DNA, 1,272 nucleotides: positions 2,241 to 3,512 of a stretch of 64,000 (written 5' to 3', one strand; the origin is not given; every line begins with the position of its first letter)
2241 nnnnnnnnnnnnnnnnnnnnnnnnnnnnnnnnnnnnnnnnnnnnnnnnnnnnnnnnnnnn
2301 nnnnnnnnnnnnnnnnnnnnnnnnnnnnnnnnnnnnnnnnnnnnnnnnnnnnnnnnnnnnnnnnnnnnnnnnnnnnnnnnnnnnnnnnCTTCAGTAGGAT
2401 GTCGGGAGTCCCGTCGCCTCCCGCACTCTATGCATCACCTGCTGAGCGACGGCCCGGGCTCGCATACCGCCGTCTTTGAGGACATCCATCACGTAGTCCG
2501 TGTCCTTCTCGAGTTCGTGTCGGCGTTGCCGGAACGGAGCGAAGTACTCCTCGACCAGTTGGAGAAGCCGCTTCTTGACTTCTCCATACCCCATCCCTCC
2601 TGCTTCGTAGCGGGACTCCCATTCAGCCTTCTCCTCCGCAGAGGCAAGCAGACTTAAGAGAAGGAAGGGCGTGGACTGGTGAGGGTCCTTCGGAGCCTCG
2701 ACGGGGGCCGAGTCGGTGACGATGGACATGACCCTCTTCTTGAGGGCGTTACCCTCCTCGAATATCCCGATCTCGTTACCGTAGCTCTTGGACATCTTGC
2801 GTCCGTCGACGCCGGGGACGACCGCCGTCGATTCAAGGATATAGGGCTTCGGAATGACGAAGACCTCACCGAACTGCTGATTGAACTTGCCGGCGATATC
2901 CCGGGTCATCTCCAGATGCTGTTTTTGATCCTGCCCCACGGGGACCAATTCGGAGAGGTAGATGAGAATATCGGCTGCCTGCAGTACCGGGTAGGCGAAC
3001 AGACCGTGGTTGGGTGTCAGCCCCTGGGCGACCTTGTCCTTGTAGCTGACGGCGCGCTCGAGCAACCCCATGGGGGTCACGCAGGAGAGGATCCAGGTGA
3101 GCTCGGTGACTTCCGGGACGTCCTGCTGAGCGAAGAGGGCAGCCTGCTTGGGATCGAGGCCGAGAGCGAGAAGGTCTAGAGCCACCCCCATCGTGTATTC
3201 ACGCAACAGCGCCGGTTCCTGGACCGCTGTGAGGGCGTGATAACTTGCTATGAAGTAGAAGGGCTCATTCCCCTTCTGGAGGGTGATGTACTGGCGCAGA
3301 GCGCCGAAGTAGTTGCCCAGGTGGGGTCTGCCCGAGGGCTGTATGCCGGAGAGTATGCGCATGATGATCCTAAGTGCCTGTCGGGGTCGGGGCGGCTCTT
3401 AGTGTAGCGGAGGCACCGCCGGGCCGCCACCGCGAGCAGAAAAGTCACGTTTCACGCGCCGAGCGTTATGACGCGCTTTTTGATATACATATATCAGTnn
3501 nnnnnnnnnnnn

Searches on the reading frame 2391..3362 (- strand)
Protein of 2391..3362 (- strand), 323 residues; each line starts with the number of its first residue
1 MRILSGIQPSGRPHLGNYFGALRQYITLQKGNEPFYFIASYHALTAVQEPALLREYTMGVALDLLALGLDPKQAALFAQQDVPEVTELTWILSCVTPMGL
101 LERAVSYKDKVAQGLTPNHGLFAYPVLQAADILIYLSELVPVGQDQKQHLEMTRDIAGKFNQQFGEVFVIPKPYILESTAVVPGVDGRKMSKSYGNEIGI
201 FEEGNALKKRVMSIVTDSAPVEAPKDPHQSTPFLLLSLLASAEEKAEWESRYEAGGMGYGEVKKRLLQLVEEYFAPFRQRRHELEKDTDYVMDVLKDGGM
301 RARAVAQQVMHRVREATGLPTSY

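Call 35: find_encoding_contigs(protein=window:2391-3362:-, flank=10000, max_places=2)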
Protein window:2391-3362:- (323 aa): 24 contigs read that carry it; 2 places shown.
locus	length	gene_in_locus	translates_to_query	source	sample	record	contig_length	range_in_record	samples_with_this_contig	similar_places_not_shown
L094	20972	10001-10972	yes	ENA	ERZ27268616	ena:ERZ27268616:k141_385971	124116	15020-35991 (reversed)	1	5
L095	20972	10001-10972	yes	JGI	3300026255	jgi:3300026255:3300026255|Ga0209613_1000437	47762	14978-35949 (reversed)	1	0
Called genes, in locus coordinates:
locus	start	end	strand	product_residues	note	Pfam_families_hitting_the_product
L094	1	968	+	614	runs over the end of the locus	-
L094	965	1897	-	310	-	PF01544:CorA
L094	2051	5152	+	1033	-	PF01565:FAD_binding_4, PF02913:FAD-oxidase_C, PF13183:Fer4_8, PF13534:Fer4_17, PF02754:CCG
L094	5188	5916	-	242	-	PF13085:Fer2_3, PF13237:Fer4_10, PF13183:Fer4_8, PF13534:Fer4_17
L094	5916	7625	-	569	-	PF00890:FAD_binding_2, PF01134:GIDA (faint), PF01266:DAO, PF03486:HI0933_like (faint), PF07992:Pyr_redox_2 (weak), PF12831:FAD_oxidored (weak), PF02910:Succ_DH_flav_C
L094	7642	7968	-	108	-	PF01127:Sdh_cyt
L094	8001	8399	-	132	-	PF01127:Sdh_cyt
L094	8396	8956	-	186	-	PF05683:Fumerase_C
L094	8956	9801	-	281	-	PF05681:Fumerase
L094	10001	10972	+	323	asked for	PF00579:tRNA-synt_1b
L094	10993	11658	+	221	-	PF04199:Cyclase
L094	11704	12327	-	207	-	-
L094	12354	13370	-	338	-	PF00389:2-Hacid_dh, PF02826:2-Hacid_dh_C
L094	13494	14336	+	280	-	PF01904:DUF72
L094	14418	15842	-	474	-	PF00291:PALP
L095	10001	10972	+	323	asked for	PF00579:tRNA-synt_1b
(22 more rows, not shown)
